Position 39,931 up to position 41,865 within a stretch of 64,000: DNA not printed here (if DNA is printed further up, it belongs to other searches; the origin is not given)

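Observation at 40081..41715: BcsE-like triple pseudo-enzyme c-di-GMP sensor heading a PNAG-type operon, not a cellulose operon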

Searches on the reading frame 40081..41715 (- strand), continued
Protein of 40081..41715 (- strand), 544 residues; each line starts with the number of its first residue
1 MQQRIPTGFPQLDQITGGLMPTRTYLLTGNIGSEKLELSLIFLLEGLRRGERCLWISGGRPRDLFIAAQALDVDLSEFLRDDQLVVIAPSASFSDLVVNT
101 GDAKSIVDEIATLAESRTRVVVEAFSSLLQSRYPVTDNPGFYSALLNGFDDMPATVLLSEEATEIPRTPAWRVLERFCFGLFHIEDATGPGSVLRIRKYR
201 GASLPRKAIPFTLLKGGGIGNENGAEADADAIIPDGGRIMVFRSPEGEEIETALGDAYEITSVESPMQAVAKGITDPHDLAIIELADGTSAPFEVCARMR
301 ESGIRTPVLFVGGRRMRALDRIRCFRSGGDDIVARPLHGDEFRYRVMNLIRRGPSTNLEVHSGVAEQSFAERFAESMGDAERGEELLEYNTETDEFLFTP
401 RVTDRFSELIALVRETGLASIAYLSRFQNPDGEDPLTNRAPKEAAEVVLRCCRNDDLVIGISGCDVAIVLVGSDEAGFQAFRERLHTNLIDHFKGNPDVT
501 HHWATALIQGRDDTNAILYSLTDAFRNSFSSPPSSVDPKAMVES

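Call 18: search_protein_families(library=pfam, proteins=[P0049, P0058, P0061, P0067, P0099, P0121, P0142, P0011, P0013, P0017], max_evalue=0.1)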
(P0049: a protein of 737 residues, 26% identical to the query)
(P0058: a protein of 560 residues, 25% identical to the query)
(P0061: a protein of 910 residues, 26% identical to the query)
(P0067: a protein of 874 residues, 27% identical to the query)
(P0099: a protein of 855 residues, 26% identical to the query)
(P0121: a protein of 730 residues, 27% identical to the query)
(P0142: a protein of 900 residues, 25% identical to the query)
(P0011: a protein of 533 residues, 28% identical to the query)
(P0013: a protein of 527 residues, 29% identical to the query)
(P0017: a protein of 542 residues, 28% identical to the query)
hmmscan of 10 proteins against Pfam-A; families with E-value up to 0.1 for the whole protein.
P0049 (737 aa): 2 families
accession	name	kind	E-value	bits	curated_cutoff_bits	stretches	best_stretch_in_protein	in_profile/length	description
PF00072.30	Response_reg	-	3.6e-19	69.4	30.2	1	426-533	1-110/111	Response regulator receiver domain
PF06745.19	ATPase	-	1.7e-17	64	26.6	1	10-198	2-201/231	KaiC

P0058 (560 aa): 10 families
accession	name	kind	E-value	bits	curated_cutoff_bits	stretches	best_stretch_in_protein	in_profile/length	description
PF00072.30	Response_reg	-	6.3e-21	75.1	30.2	1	287-396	1-110/111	Response regulator receiver domain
PF06745.19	ATPase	-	3.8e-11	43.2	26.6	1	20-214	21-223/231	KaiC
PF13481.12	AAA_25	-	4.7e-06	26.8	27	1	15-142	30-171/195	AAA domain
PF16963.10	PelD_GGDEF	-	3e-05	24.3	27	1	438-516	6-86/125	PelD GGDEF domain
PF13401.12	AAA_22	-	7.8e-05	23.4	27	1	21-134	8-105/130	AAA domain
PF13191.12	AAA_16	-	0.00014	22.8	32.6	1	8-151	12-165/167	AAA ATPase domain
PF05729.18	NACHT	-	0.0038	17.5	26.7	1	21-162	3-135/167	NACHT domain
PF00270.35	DEAD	-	0.028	14.6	26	0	10-64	6-61/167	DEAD/DEAH box helicase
PF00437.27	T2SSE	-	0.037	13.1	24.9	1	20-72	144-195/370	Type II/IV secretion system protein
PF01695.23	IstB_IS21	-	0.061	13.2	24.1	0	22-57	96-131/238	IstB-like ATP binding protein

P0061 (910 aa): 9 families
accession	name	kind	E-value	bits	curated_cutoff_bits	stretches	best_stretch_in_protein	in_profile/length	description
PF00072.30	Response_reg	-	5.6e-25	88.1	30.2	1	309-418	1-110/111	Response regulator receiver domain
PF06745.19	ATPase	-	1e-18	68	26.6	1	11-179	3-171/231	KaiC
PF03796.21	DnaB_C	-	1.6e-06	28.1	27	1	9-72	2-67/255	DnaB-like helicase C terminal domain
PF13191.12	AAA_16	-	2.6e-05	25.2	32.6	1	26-177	22-145/167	AAA ATPase domain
PF13401.12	AAA_22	-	0.00033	21.4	27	1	27-176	6-96/130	AAA domain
PF13481.12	AAA_25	-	0.0015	18.7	27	1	8-163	14-177/195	AAA domain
PF24336.1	DUF7504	-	0.0095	16.9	27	1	26-186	1-173/179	Family of unknown function (DUF7504)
PF05621.17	TniB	-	0.011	15.6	22.4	0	27-49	36-58/189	Bacterial TniB protein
PF10236.15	DAP3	-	0.034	13.8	23.1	1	29-72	26-67/311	Mitochondrial ribosomal death-associated protein 3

P0067 (874 aa): 4 families
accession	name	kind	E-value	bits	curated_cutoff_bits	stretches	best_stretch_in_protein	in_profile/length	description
PF06745.19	ATPase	-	9.2e-22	78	26.6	1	10-200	1-202/231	KaiC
PF00072.30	Response_reg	-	3.7e-19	69.4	30.2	1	541-648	1-110/111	Response regulator receiver domain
PF17853.6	GGDEF_2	-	0.064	13.9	24.5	0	717-783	24-85/116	GGDEF-like domain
PF04972.22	BON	-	0.069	13.9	27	0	200-230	13-44/69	BON domain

P0099 (855 aa): 4 families
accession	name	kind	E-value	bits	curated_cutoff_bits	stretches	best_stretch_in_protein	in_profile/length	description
PF00072.30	Response_reg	-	7e-19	68.5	30.2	1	518-625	1-110/111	Response regulator receiver domain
PF06745.19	ATPase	-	3.5e-17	63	26.6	1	10-169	1-167/231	KaiC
PF13481.12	AAA_25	-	0.0063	16.6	27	1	37-163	44-187/195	AAA domain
PF17853.6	GGDEF_2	-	0.083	13.6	24.5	0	697-769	17-84/116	GGDEF-like domain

P0121 (730 aa): 4 families
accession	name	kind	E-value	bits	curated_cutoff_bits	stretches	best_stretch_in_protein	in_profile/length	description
PF00072.30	Response_reg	-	1.7e-14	54.4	30.2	1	441-548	1-110/111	Response regulator receiver domain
PF06745.19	ATPase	-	1.7e-14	54.2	26.6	1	10-200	2-203/231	KaiC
PF07521.17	RMMBL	-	0.045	14.2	21.6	0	432-466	28-61/63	Zn-dependent metallo-hydrolase RNA specificity domain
PF17853.6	GGDEF_2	-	0.095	13.4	24.5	0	641-686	39-86/116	GGDEF-like domain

P0142 (900 aa): 2 families
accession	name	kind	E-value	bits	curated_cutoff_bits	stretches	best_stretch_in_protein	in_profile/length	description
PF00072.30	Response_reg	-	8.2e-19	68.3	30.2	1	599-707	1-111/111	Response regulator receiver domain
PF06745.19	ATPase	-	5e-17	62.5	26.6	1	9-167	1-166/231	KaiC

P0011 (533 aa): 4 families
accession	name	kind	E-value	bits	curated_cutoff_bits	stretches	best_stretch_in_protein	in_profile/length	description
PF00072.30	Response_reg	-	1.4e-22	80.4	30.2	1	243-352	1-110/111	Response regulator receiver domain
PF06745.19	ATPase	-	5e-22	78.9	26.6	1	6-187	2-188/231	KaiC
PF13401.12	AAA_22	-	0.013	16.2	27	1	21-143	4-110/130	AAA domain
PF14417.12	MEDS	-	0.051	13.8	29.8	0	41-90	19-69/161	MEDS: MEthanogen/methylotroph, DcmR Sensory domain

P0013 (527 aa): 4 families
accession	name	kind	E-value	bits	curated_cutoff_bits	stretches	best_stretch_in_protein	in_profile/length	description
PF06745.19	ATPase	-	6.6e-21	75.2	26.6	1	30-245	2-225/231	KaiC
PF13481.12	AAA_25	-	0.00011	22.3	27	1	30-167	16-168/195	AAA domain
PF14417.12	MEDS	-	0.019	15.3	29.8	1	61-142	15-95/161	MEDS: MEthanogen/methylotroph, DcmR Sensory domain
PF24341.1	OB_DEPS-1_6th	-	0.064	13.2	27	0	491-521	19-50/69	P-granule-associated protein DEPS-1, sixth OB-fold domain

P0017 (542 aa): 4 families
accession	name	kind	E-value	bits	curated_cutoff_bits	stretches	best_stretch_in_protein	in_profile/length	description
PF06745.19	ATPase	-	2.2e-13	50.5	26.6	1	8-169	1-167/231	KaiC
PF00072.30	Response_reg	-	0.00014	22.4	30.2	1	248-357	1-110/111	Response regulator receiver domain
PF14417.12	MEDS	-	0.034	14.4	29.8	1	37-93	12-69/161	MEDS: MEthanogen/methylotroph, DcmR Sensory domain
PF00990.26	GGDEF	-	0.034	14.3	23.8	1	438-521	58-149/161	Diguanylate cyclase, GGDEF domain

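Call 21: find_homologous_proteins(query=A1, max_evalue=0.00001)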
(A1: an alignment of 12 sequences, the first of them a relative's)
Query A1 (12 sequences) (544 aa, profile of the alignment): 33 proteins with E <= 0.00001 among 8000 candidates.
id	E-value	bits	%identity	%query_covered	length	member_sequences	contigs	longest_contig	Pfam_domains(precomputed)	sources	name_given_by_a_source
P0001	1.6e-189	649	100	100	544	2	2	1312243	PF06745.20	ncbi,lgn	-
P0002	4.3e-44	169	30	22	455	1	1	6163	PF00990.27,PF00072.31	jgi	jgi:two-component system cell cycle response regulator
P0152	3.0e-25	107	26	19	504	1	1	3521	PF00990.27,PF00072.31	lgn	-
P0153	3.7e-22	96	33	18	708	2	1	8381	PF00990.27,PF00072.31,PF01627.29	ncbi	-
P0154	1.5e-17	81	-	-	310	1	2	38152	PF00990.27,PF00072.31,PF17853.7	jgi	-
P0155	1.9e-17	81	27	19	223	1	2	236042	PF00486.35,PF00072.31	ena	-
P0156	5.2e-17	79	-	-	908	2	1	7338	PF00563.26,PF00990.27,PF00072.31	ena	-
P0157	3.0e-16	77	39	6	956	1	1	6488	PF13188.14,PF13185.13,PF01590.33,PF08448.17,PF02518.32,PF00512.32,PF00989.32,PF00072.31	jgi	-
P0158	6.2e-15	73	27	14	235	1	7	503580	PF00486.35,PF00072.31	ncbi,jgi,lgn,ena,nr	ncbi:MAG TPA: response regulator [Thiobacillaceae bacterium]|nr:response regulator [Thiobacillaceae 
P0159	1.1e-14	72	26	28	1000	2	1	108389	PF13426.14,PF13188.14,PF24820.2,PF08448.17,PF02518.32,PF00512.32,PF00989.32,PF00072.31,PF01627.29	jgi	jgi:PAS domain S-box-containing protein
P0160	1.9e-14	71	-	-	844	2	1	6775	PF00990.27,PF00072.31,PF01627.29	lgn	-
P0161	3.0e-13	67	-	-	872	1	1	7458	PF13426.14,PF13188.14,PF05227.20,PF02518.32,PF00512.32,PF00072.31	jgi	jgi:PAS domain S-box-containing protein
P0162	4.3e-13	67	22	18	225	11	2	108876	PF00486.35,PF00072.31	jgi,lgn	-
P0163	4.7e-13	66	-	-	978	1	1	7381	PF13426.14,PF13188.14,PF13581.13,PF08448.17,PF02518.32,PF00989.32,PF00072.31,PF07228.18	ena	-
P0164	5.0e-13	66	29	26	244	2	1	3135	PF00486.35,PF00072.31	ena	-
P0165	5.7e-13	66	20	17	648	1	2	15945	PF08447.19,PF13581.13,PF02518.32,PF00512.32,PF00072.31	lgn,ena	-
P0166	2.7e-11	61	37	6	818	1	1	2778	PF13185.13,PF02518.32,PF00512.32,PF00072.31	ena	-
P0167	3.4e-11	60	24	18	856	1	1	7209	PF13185.13,PF01590.33,PF02518.32,PF00512.32,PF00072.31,PF01627.29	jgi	jgi:signal transduction histidine kinase/DNA-binding response OmpR family regulator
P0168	1.7e-10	58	47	3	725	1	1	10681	PF00563.26,PF00990.27,PF00072.31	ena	-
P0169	5.3e-10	56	23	10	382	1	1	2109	PF13487.13,PF01966.29,PF00072.31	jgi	jgi:putative two-component system response regulator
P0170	1.9e-9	54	24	18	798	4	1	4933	PF13426.14,PF13188.14,PF08448.17,PF02518.32,PF00512.32,PF00989.32,PF00072.31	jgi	jgi:PAS domain S-box-containing protein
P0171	2.6e-9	54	-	-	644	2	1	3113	PF00990.27,PF00027.36,PF00072.31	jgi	jgi:diguanylate cyclase (GGDEF)-like protein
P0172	3.2e-9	54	20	16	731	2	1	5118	PF13185.13,PF01590.33,PF13492.13,PF00990.27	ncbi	-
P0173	3.6e-9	54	-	-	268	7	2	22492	PF12833.14,PF00165.30,PF00072.31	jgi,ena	-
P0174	2.8e-8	51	-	-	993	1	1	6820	PF08447.19,PF13426.14,PF13188.14,PF13185.13,PF01590.33,PF08448.17,PF02518.32,PF13492.13,PF00512.32,PF00989.32,PF00072.31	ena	-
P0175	3.7e-8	50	39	3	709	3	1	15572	PF00563.26,PF00990.27,PF00072.31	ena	-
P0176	5.8e-8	50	22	15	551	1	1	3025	PF08447.19,PF07730.20,PF02518.32,PF00072.31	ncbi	-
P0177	2.2e-6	44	29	9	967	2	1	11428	PF12728.14,PF13185.13,PF13487.13,PF01966.29,PF01590.33,PF13492.13,PF00990.27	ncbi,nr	ncbi:MAG TPA: GAF domain-containing protein [Candidatus Limnocylindrales bacterium]|nr:GAF domain-co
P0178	2.7e-6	44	27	9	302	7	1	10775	PF00990.27,PF00027.36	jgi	jgi:diguanylate cyclase (GGDEF)-like protein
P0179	5.0e-6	43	-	-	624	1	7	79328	PF00563.26,PF00990.27,PF00072.31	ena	-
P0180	5.7e-6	43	24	14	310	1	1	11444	PF00990.27,PF00027.36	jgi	jgi:diguanylate cyclase (GGDEF)-like protein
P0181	6.3e-6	43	25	20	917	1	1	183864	PF00672.31,PF09984.16,PF02518.32,PF00512.32,PF00072.31,PF01627.29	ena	-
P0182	7.6e-6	43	28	11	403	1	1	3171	PF02518.32,PF00512.32,PF00072.31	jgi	jgi:CheY-like chemotaxis protein/nitrogen-specific signal transduction histidine kinase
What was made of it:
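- Tried and rejected: With the family alignment it returned only generic REC and GGDEF proteins (call 21).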

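Call 22: find_encoding_contigs(protein=P0003, flank=10000, max_places=3)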
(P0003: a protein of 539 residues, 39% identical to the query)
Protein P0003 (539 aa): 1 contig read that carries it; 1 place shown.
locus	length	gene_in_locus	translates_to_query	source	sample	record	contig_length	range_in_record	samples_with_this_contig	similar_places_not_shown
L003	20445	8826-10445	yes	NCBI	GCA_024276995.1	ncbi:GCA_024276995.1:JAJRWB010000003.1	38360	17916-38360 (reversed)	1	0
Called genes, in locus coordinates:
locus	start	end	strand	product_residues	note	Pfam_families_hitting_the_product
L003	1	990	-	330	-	?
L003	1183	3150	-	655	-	-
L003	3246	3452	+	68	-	-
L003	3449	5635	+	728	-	PF02629:CoA_binding, PF13380:CoA_binding_2, PF13607:Succ_CoA_lig, PF19045:Ligase_CoA_2, PF13549:ATP-grasp_5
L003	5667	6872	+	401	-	PF07690:MFS_1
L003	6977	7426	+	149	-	PF14464:Prok-JAB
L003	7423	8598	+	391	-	PF00899:ThiF, PF00581:Rhodanese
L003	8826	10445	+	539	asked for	PF06745:ATPase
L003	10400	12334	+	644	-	PF07719:TPR_2 (faint)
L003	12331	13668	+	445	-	PF13506:Glyco_transf_21, PF00535:Glycos_transf_2, PF10111:Glyco_tranf_2_2 (faint), PF13641:Glyco_tranf_2_3, PF01644:Chitin_synth_1 (faint), PF03142:Chitin_synth_2 (weak), PF13632:Glyco_trans_2_3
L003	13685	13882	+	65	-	-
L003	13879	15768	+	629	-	PF08532:Glyco_hydro_42M (weak), PF01522:Polysacc_deac_1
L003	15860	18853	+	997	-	PF01979:Amidohydro_1 (weak), PF07969:Amidohydro_3, PF01979:Amidohydro_1, PF07969:Amidohydro_3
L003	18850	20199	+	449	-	PF01979:Amidohydro_1, PF07969:Amidohydro_3 (weak)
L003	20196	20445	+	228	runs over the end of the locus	PF03483:B3_4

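Call 24: find_related_loci(query=P0001, collection=genome_contigs, flank=10000)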
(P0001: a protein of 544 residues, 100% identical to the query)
Query P0001 (544 aa) in genome_contigs; peptide patterns used: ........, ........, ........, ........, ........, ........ (x = any residue, [..] = any of these).
77 stretches matched a pattern, but none encodes a relative of the query by tblastn (E <= 1e-3).

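Call 25: find_encoding_contigs(protein=P0004, flank=10000, max_places=2)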
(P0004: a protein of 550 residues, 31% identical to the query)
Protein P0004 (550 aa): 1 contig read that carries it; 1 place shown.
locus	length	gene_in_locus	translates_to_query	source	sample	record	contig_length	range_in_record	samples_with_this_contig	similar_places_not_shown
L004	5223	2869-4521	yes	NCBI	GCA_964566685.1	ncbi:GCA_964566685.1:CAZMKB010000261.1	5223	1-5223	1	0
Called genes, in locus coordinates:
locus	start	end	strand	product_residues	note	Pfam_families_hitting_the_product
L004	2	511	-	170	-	?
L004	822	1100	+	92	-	-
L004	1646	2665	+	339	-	PF00685:Sulfotransfer_1 (weak), PF13469:Sulfotransfer_3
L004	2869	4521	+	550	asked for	PF06745:ATPase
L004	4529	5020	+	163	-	-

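Call 26: find_encoding_contigs(protein=P0005, flank=10000, max_places=2)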
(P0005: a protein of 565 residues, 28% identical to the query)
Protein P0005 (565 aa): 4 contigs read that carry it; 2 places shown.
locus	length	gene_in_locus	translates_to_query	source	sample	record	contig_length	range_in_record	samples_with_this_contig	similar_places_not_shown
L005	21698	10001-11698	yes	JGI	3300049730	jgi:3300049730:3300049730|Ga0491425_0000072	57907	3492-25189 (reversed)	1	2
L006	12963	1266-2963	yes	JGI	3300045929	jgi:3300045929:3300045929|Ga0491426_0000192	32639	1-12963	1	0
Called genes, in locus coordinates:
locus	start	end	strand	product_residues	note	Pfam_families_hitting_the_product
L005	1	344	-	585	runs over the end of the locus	-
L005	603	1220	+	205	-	-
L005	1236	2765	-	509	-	PF00578:AhpC-TSA, PF08534:Redoxin (weak), PF00085:Thioredoxin (faint), PF01436:NHL (faint), PF13098:Thioredoxin_2 (weak), PF13905:Thioredoxin_8, PF08450:SGL (faint), PF25021:TEN_NHL (faint)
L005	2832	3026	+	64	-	-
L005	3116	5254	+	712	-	PF01564:Spermine_synth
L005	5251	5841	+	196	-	PF00583:Acetyltransf_1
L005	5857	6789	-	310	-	-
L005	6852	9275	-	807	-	PF13432:TPR_16, PF23914:TPR_CcmH_CycH, PF14559:TPR_19 (weak), PF13432:TPR_16, PF23914:TPR_CcmH_CycH, PF13371:TPR_9, PF13432:TPR_16, PF14559:TPR_19, +12 more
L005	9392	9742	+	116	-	PF14489:QueF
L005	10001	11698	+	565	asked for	PF06745:ATPase (weak), PF00072:Response_reg (weak)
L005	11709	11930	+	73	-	-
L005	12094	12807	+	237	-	PF00027:cNMP_binding, PF13545:HTH_Crp_2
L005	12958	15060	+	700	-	PF07732:Cu-oxidase_3 (faint), PF07731:Cu-oxidase_2, PF13860:FlgD_ig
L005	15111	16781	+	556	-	-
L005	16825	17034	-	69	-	-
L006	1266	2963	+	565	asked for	PF06745:ATPase (weak), PF00072:Response_reg (weak)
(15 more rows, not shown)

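Call 27: find_encoding_contigs(protein=P0006, flank=8000, max_places=2)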
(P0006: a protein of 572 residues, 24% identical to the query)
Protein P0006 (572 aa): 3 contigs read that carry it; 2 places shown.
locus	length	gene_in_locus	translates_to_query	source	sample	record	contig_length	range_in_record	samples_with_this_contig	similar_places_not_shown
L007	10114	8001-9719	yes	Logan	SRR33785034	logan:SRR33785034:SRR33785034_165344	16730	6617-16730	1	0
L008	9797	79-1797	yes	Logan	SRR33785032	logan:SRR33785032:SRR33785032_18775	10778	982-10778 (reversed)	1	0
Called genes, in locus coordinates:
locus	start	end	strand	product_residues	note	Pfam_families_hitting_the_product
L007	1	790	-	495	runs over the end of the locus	PF02310:B12-binding, PF04055:Radical_SAM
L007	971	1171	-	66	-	PF00313:CSD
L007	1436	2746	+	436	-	PF24251:DUF7453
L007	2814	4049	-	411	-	PF03435:Sacchrp_dh_NADP, PF16653:Sacchrp_dh_C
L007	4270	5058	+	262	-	PF01569:PAP2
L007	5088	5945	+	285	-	-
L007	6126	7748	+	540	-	PF07995:GSDH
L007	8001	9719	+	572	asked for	PF06745:ATPase, PF00990:GGDEF (weak)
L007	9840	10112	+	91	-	?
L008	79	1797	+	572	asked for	PF06745:ATPase, PF00990:GGDEF (weak)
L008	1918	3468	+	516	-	PF07719:TPR_2 (faint), PF13174:TPR_6 (faint), PF13176:TPR_7 (faint), PF13414:TPR_11 (faint), PF13424:TPR_12 (faint), PF13428:TPR_14 (faint), PF13432:TPR_16 (faint), PF14559:TPR_19 (faint), +2 more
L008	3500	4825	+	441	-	PF13506:Glyco_transf_21, PF00535:Glycos_transf_2, PF10111:Glyco_tranf_2_2 (faint), PF13641:Glyco_tranf_2_3, PF01644:Chitin_synth_1 (faint), PF03142:Chitin_synth_2 (weak), PF13632:Glyco_trans_2_3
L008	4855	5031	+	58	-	-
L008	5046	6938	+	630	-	PF01522:Polysacc_deac_1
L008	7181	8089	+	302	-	PF14522:Cytochrome_C7 (faint), PF22678:Cytochrom_c_NrfB-like (weak), PF14537:Cytochrom_c3_2, PF09699:Paired_CXXCH_1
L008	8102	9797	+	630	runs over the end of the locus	-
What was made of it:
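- The same five-gene order is found next to homologs at 39% and 24% identity (calls 22, 27).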

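Call 28: find_encoding_contigs(protein=P0007, flank=8000, max_places=2)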
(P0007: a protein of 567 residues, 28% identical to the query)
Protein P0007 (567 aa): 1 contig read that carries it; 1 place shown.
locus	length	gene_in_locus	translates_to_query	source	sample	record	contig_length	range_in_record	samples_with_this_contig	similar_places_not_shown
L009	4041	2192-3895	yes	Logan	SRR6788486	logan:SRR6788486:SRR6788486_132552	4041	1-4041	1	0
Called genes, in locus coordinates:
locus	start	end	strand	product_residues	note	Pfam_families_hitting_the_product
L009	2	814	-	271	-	?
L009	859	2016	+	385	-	PF03816:LytR_cpsA_psr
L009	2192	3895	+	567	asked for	PF06745:ATPase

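Call 29: find_encoding_contigs(protein=P0009, flank=8000, max_places=2)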
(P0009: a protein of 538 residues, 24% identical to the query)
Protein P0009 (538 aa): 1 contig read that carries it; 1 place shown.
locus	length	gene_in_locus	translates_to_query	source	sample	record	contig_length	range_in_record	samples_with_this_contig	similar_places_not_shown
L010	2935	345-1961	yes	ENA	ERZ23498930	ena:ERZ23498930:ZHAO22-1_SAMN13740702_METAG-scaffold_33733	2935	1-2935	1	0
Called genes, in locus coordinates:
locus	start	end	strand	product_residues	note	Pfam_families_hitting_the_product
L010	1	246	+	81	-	?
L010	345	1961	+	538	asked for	PF06745:ATPase, PF13401:AAA_22 (faint), PF00072:Response_reg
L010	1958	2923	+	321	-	-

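Call 48: list_cluster_members(proteins=[P0001, P0003, P0006])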
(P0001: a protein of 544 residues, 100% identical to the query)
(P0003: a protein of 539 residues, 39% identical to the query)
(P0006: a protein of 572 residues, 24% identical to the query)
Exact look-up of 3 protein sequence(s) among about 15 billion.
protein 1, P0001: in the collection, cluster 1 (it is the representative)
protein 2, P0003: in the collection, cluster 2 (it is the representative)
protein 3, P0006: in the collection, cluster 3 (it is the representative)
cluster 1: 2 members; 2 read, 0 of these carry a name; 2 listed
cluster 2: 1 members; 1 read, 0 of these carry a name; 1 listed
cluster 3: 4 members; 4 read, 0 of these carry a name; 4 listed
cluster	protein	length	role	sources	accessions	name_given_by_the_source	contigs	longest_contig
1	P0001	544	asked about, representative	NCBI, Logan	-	-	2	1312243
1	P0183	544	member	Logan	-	-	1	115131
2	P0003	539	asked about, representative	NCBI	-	-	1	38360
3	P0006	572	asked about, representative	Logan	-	-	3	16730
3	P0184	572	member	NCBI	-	-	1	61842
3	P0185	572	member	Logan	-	-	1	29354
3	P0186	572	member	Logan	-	-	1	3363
